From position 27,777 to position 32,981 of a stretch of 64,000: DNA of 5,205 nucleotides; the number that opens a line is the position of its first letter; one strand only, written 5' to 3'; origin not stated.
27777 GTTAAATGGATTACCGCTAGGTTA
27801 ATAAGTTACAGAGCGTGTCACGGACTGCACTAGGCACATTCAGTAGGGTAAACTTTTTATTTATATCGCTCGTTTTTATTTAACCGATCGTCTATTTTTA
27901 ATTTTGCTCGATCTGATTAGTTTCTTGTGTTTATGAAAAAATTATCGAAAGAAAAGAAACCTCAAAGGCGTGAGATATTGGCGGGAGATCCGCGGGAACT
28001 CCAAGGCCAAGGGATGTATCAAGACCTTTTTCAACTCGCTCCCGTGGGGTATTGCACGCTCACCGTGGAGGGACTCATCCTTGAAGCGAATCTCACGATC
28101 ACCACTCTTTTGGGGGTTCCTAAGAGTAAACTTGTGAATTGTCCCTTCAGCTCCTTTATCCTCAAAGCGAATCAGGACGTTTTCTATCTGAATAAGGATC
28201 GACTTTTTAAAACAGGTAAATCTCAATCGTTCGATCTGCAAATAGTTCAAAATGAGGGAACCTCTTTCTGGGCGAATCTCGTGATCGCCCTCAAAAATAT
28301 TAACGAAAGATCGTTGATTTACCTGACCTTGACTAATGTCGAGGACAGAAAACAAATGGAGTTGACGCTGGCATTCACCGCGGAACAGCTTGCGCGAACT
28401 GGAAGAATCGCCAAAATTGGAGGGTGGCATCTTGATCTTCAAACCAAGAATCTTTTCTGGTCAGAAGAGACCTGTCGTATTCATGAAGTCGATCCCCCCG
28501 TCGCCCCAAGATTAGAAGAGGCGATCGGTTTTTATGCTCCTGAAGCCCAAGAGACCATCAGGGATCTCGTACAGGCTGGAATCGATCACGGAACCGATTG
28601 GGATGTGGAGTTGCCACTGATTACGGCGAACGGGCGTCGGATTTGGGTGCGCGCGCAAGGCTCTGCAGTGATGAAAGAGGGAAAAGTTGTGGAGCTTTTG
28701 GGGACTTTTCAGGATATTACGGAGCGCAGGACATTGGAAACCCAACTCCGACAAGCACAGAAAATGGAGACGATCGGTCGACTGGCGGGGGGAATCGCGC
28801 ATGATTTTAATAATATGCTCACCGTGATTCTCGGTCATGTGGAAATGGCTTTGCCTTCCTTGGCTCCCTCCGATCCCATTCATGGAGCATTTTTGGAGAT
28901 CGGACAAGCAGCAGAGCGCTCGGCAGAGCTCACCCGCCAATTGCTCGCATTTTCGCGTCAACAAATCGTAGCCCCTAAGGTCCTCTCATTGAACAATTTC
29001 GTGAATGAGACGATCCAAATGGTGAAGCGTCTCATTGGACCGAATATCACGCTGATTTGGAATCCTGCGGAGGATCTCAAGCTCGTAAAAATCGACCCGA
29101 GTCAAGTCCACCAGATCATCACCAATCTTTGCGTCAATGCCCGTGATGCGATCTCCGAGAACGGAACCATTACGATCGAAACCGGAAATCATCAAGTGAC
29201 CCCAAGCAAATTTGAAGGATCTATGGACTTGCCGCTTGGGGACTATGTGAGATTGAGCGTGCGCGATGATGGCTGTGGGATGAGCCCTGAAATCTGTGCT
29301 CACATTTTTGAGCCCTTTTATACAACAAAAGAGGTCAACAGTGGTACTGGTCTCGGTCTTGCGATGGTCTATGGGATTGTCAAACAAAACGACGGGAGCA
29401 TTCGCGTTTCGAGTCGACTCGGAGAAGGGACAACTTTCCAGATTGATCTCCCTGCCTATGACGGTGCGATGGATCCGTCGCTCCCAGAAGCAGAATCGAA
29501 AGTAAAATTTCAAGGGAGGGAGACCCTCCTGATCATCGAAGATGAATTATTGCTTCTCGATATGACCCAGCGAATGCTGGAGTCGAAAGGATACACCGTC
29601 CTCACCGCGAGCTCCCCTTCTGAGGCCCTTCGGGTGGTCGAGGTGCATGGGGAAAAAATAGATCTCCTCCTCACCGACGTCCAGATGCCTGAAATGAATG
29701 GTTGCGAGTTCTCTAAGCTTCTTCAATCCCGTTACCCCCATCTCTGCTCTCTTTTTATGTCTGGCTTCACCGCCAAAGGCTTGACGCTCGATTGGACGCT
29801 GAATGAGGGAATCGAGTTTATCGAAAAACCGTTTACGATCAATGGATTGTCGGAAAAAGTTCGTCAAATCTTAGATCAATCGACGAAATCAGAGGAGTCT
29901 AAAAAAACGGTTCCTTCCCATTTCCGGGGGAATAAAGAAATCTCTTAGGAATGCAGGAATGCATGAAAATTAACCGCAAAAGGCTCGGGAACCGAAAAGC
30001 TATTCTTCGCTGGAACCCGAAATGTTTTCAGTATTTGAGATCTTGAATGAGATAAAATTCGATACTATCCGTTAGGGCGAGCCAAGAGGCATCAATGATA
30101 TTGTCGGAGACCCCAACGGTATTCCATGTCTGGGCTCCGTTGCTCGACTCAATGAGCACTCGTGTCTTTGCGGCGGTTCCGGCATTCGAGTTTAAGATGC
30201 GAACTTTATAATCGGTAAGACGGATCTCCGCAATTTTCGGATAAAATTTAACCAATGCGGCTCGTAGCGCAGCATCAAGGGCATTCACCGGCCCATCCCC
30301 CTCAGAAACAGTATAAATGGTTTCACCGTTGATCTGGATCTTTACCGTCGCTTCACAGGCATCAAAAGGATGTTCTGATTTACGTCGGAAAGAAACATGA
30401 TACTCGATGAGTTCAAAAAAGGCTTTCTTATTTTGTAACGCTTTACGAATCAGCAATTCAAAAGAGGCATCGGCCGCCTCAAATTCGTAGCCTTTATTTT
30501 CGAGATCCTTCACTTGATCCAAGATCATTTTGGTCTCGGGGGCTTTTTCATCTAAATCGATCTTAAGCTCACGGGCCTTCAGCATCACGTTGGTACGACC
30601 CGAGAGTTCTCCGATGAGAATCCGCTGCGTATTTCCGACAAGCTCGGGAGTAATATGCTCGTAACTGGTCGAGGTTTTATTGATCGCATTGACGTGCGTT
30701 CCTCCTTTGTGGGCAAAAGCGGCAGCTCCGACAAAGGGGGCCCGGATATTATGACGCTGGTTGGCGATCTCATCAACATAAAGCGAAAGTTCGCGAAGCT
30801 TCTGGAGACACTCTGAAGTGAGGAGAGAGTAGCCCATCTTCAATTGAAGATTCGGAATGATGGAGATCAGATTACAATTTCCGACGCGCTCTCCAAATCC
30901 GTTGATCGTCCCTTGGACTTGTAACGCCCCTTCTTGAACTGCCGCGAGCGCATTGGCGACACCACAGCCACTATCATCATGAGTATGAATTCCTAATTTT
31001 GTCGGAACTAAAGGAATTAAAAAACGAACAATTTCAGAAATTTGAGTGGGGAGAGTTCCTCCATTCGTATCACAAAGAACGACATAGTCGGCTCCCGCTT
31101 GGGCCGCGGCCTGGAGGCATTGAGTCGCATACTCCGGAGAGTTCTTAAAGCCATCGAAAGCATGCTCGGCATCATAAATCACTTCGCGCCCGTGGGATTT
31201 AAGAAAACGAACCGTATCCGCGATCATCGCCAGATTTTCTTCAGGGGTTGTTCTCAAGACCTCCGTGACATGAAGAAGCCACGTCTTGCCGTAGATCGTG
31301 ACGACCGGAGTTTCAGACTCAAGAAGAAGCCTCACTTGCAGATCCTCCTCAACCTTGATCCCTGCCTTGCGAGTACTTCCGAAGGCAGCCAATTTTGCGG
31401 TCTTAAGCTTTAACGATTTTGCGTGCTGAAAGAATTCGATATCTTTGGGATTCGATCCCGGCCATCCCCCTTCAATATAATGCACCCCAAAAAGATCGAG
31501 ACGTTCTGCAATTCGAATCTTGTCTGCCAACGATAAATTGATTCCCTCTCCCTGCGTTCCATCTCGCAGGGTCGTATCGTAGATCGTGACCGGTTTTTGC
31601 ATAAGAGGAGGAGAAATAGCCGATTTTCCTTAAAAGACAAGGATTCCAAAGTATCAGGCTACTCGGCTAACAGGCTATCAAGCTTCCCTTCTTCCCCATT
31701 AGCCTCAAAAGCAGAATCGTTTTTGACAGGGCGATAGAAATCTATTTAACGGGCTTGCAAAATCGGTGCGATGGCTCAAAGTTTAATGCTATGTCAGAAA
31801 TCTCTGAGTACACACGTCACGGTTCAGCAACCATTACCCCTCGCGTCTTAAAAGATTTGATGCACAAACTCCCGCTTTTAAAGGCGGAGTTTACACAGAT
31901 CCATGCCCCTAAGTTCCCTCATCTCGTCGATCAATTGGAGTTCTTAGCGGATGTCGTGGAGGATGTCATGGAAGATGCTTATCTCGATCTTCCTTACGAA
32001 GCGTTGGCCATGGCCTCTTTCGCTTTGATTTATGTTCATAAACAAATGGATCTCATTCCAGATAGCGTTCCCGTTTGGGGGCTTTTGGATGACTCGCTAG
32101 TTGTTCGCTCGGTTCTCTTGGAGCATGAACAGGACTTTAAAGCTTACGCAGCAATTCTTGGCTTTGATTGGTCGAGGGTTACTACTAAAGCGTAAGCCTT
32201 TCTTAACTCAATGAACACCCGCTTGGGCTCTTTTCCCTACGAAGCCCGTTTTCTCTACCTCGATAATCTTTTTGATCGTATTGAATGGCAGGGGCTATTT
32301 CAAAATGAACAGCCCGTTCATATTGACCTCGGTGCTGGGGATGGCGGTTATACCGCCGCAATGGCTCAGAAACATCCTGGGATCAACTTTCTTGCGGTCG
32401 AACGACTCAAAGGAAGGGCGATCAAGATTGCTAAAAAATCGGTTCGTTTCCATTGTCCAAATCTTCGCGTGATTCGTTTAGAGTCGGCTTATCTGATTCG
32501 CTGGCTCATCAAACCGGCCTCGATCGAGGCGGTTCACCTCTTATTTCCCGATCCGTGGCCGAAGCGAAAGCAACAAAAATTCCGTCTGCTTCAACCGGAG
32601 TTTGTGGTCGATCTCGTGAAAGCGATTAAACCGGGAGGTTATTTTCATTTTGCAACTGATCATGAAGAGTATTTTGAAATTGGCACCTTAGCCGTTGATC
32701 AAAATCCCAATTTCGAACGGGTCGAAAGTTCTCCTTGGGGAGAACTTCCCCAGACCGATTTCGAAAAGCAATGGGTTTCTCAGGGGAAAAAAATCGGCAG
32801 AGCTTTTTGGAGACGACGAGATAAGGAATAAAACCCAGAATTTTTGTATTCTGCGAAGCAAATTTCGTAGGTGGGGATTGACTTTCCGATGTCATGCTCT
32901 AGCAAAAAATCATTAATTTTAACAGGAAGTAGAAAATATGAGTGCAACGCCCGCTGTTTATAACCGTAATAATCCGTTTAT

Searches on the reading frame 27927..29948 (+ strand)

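Call 75: search_protein_families(library=pfam, proteins=[window:27927-29948:+], max_evalue=0.001)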
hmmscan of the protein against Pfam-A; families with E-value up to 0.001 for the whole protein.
window:27927-29948:+ (673 aa): 7 families
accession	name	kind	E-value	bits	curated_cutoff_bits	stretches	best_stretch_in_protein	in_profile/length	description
PF02518.31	HATPase_c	-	2.9e-24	86.1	26.4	1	390-510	2-109/111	Histidine kinase-, DNA gyrase B-, and HSP90-like ATPase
PF00072.30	Response_reg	-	7.5e-18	65.2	30.2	1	535-645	2-110/111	Response regulator receiver domain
PF13426.13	PAS_9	-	3.4e-14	53.4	27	2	203-266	41-103/103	PAS domain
PF08447.18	PAS_3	-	6.7e-10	39.6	25.6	1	176-260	2-88/89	PAS fold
PF00989.32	PAS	-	2.5e-07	31.1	22.6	0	30-78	2-50/113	PAS fold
PF08448.16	PAS_4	-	9.5e-06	26.3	23.1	0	203-268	44-109/110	PAS fold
PF00512.31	HisKA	-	9.8e-06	26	26.9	1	284-345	3-63/66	His Kinase A (phospho-acceptor) domain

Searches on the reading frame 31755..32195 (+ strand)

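Call 75: search_protein_families(library=pfam, proteins=[window:31755-32195:+], max_evalue=0.001)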
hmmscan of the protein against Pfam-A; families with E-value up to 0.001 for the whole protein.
window:31755-32195:+ (146 aa): 1 family
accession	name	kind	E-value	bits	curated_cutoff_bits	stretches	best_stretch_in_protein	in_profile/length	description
PF06803.17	DUF1232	-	2.7e-07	30.7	23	1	83-117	1-35/37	Protein of unknown function (DUF1232)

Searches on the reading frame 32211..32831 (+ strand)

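Call 75: search_protein_families(library=pfam, proteins=[window:32211-32831:+], max_evalue=0.001)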
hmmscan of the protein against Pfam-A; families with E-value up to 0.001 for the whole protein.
window:32211-32831:+ (206 aa): 2 families
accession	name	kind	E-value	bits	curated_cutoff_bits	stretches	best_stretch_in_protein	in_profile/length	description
PF02390.23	Methyltransf_4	-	3.4e-39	134.5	24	1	34-196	2-171/173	Putative methyltransferase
PF24675.1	NpmA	-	5.3e-06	26.3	60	1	22-91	12-85/214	16S rRNA (adenine(1408)-N(1))-methyltransferase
